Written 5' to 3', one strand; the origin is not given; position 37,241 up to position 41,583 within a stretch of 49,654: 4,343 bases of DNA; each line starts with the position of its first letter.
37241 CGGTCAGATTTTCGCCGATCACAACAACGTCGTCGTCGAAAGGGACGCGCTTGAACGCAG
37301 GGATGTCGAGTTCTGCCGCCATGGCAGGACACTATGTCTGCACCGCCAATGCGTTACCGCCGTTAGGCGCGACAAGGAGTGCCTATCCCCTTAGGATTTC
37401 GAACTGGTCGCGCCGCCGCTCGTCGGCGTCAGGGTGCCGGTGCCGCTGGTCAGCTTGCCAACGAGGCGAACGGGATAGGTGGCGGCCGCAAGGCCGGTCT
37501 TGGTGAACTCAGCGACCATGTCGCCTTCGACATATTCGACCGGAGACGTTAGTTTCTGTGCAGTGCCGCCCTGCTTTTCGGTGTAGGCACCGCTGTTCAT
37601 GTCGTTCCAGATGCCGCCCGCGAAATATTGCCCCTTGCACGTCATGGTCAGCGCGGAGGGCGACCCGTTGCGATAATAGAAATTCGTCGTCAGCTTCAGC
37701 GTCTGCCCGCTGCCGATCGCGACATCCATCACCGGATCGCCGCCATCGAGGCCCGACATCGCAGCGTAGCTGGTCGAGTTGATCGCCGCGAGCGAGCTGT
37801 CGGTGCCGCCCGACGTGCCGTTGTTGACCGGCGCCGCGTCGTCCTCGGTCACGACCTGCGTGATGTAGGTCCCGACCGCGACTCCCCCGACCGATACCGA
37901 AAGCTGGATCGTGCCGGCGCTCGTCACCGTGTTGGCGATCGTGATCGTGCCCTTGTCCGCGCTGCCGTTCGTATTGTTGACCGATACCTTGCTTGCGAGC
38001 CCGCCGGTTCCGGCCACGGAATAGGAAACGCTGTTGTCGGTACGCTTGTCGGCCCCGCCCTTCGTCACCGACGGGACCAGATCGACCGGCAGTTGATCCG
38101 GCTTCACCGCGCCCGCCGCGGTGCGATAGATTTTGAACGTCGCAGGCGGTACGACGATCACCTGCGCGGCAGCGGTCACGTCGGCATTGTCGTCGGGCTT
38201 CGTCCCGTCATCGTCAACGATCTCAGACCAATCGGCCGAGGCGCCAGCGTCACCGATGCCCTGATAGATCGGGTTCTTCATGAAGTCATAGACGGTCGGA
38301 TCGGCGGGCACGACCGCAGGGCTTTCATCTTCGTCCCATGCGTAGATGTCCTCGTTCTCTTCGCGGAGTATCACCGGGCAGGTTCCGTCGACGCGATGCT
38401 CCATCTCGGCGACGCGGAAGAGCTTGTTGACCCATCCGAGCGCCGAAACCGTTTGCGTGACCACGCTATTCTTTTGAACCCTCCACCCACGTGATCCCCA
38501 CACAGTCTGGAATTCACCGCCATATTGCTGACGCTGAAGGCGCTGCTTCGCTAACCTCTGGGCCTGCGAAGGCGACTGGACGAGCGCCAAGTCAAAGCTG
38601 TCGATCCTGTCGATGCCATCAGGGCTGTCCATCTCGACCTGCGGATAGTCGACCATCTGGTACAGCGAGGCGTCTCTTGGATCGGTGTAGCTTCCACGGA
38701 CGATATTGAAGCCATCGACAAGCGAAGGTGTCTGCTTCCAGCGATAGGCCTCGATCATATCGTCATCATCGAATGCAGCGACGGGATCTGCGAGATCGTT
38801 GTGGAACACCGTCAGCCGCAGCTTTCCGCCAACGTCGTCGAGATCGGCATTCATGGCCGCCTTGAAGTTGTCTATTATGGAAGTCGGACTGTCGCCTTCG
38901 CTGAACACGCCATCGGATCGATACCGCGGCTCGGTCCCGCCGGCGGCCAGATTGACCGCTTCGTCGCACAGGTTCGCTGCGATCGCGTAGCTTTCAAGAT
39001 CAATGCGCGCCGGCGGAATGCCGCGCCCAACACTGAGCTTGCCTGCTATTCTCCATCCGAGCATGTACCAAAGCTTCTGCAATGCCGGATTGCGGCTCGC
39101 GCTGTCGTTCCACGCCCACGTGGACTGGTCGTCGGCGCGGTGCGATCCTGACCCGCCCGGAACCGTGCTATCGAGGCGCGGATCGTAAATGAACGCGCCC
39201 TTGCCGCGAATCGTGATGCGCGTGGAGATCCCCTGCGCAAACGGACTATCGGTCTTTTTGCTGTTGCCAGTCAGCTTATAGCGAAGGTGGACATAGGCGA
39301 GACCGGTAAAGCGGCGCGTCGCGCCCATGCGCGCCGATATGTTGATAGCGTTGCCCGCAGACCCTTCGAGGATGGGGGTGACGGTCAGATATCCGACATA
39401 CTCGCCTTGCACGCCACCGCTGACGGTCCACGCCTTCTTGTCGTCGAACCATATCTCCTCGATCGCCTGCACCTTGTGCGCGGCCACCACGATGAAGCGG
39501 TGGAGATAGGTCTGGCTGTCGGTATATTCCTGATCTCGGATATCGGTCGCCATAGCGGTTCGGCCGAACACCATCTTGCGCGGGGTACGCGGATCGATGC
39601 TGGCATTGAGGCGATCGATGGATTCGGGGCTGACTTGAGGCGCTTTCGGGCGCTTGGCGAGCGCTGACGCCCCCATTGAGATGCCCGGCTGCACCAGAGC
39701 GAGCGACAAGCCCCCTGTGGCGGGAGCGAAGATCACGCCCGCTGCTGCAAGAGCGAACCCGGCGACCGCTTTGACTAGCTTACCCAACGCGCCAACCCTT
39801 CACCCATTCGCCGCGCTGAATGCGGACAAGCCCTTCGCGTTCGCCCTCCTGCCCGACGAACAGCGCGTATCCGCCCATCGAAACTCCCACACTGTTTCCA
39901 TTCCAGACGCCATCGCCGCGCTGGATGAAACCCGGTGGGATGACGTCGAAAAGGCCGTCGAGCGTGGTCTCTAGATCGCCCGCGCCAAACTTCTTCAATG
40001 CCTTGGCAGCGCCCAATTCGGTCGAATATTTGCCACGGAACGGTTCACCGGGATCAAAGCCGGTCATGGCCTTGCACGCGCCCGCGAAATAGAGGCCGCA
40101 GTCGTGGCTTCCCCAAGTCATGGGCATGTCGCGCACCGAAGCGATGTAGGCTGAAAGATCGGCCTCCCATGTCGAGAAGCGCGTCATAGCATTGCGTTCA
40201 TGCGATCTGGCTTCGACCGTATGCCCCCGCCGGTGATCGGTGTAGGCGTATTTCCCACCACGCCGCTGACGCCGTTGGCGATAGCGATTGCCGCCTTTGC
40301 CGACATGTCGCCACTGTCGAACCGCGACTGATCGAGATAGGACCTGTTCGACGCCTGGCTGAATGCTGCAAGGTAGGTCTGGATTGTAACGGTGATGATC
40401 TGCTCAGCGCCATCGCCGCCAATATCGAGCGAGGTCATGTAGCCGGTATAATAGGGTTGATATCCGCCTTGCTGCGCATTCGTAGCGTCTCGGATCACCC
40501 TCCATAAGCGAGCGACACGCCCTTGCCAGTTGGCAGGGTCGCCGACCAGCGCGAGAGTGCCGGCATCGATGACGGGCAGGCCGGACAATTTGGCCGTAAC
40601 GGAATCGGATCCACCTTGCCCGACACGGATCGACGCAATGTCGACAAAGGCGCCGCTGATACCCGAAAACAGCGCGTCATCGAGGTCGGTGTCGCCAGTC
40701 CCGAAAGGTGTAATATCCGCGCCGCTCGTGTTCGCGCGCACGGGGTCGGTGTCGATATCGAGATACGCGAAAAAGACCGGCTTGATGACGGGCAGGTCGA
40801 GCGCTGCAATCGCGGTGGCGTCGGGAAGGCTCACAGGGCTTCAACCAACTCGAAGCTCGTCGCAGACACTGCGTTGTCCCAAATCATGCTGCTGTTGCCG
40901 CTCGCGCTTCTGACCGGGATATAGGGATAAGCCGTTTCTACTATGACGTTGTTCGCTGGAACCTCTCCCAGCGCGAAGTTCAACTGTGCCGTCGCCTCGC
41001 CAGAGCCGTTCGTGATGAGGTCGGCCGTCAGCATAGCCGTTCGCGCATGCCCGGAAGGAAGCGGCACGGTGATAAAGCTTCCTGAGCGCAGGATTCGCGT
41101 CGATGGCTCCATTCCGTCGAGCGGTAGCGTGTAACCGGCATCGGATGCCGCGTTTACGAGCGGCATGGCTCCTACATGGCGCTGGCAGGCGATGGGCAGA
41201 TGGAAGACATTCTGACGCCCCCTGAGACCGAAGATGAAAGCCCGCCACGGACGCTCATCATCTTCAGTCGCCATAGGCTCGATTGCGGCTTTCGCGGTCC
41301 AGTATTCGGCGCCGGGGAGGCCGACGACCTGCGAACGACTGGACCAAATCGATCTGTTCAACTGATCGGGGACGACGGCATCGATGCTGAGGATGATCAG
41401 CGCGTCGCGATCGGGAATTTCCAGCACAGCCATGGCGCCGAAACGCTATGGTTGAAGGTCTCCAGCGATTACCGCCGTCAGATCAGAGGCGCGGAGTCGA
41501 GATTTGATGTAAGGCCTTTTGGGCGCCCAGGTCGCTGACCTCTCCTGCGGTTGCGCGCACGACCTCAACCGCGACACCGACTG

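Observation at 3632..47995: Seven-copy 13-14-nt motif at fixed distance upstream of late genes: candidate phage-specific promoters with short or absent leaders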

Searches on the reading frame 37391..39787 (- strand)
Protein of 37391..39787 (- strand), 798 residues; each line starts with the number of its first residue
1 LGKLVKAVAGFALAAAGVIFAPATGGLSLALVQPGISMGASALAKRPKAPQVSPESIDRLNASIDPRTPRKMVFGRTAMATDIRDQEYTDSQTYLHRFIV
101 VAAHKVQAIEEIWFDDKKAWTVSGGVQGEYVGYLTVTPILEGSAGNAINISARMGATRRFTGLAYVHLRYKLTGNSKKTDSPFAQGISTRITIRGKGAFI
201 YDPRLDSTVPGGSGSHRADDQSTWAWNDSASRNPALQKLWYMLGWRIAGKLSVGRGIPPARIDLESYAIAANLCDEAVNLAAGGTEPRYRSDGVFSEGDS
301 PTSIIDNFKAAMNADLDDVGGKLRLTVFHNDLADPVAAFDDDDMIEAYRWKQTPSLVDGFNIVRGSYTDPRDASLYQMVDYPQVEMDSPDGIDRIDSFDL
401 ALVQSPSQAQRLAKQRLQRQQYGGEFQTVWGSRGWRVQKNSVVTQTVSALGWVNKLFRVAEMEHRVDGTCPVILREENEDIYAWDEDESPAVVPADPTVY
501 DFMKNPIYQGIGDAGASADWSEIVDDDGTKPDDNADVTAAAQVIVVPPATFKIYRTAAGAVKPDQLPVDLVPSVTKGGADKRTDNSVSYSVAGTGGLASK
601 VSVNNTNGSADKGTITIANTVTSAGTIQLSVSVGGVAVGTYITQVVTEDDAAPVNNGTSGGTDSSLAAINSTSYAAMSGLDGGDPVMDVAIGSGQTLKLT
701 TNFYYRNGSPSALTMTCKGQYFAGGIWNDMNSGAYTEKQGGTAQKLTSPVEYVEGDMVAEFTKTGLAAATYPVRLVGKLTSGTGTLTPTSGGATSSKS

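Call 73: search_protein_families(library=pfam, proteins=[window:37391-39787:-], max_evalue=0.05)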
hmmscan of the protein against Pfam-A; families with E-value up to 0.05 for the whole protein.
window:37391-39787:- (798 aa): 2 families
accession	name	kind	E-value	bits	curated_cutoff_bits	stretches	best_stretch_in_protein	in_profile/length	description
PF13550.12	Phage-tail_3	-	1.3e-05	25.6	23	1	297-425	2-127/164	Putative phage tail protein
PF05461.16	ApoL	-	0.0081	16.1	25.9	1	12-43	101-132/298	Apolipoprotein L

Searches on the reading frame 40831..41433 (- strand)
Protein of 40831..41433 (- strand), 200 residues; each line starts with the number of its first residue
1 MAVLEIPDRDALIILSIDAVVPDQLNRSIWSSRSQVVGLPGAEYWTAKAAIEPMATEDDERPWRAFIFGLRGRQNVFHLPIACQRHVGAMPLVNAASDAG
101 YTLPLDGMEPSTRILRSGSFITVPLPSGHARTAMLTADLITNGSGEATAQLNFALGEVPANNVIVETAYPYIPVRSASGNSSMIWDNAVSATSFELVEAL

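Call 9: search_protein_families(library=phrogs, proteins=[window:40831-41433:-])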
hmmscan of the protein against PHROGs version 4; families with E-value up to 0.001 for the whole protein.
window:40831-41433:- (200 aa): 1 family
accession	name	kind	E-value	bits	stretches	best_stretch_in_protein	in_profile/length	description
phrog_1302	-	tail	1e-21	78.3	1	22-200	21-200/201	distal tail protein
